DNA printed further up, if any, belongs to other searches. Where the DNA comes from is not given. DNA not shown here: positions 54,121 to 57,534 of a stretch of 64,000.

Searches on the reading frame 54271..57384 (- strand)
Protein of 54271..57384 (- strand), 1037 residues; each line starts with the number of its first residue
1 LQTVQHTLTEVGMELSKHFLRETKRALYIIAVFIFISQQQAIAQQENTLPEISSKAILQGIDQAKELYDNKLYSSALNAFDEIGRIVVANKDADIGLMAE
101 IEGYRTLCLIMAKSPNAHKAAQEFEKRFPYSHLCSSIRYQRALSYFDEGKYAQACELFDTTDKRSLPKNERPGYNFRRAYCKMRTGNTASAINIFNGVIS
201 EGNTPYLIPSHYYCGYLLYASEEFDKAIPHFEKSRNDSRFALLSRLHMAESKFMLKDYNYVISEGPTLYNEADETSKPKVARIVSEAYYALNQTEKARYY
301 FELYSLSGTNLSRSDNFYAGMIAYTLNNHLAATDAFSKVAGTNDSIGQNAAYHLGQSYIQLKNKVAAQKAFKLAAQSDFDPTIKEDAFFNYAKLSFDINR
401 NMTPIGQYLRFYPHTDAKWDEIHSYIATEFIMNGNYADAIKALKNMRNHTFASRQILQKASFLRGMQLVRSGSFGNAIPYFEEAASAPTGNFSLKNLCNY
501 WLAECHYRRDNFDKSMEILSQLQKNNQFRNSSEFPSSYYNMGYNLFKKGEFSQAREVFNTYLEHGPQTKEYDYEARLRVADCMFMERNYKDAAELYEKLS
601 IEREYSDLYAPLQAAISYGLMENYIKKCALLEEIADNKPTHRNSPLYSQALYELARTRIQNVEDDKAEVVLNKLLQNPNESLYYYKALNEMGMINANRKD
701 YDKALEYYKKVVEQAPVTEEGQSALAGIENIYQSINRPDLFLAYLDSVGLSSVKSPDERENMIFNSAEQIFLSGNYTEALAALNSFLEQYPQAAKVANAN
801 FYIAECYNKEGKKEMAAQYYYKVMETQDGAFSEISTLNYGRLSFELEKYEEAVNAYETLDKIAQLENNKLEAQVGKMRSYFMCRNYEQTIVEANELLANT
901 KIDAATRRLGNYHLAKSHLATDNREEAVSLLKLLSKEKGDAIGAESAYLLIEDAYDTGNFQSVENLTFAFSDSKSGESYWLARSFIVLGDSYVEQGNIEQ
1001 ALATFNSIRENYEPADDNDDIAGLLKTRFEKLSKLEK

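Call 64: search_protein_families(library=pfam, proteins=[window:54271-57384:-], max_evalue=0.0001)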
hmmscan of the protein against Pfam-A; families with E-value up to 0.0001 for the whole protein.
window:54271-57384:- (1037 aa): 14 families
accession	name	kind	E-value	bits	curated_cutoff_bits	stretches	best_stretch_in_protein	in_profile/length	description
PF14559.12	TPR_19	-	6.2e-34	116.6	25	0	545-616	1-68/68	Tetratricopeptide repeat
PF07719.23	TPR_2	-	4.7e-33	111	27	1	686-716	2-32/34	Tetratricopeptide repeat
PF13174.12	TPR_6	-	3e-32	109.5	26.3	0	988-1012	6-30/33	Tetratricopeptide repeat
PF13432.12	TPR_16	-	1.2e-29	102.8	32.7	1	539-599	1-57/65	Tetratricopeptide repeat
PF13428.12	TPR_14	-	2.6e-23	80.6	23.5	0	689-726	5-42/44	Tetratricopeptide repeat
PF00515.34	TPR_1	-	6e-22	76.9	27.8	1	686-716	2-32/34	Tetratricopeptide repeat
PF13424.12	TPR_12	-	2.1e-21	76.3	30.1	0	765-825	8-73/77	Tetratricopeptide repeat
PF13181.12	TPR_8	-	1.7e-17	62.5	25.7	0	686-716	2-32/34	Tetratricopeptide repeat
PF12895.13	ANAPC3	-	2.4e-14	53.8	27.2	0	473-526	4-53/82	Anaphase-promoting complex, cyclosome, subunit 3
PF13371.12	TPR_9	-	9.9e-08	32.3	35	0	773-797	42-66/73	Tetratricopeptide repeat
PF07721.20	TPR_4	-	1.3e-06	28.9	27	0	983-1004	2-23/26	Tetratricopeptide repeat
PF13176.12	TPR_7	-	3.3e-06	27.2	27.9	0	693-714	7-28/36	Tetratricopeptide repeat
PF25064.1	ARM_TT21_5th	-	3.1e-05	24.7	27.8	0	148-197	48-97/117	TT21 fifth ARM repeats domain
PF09976.15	TPR_21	-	3.3e-05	24.2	25.5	0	764-856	43-136/193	Tetratricopeptide repeat-like domain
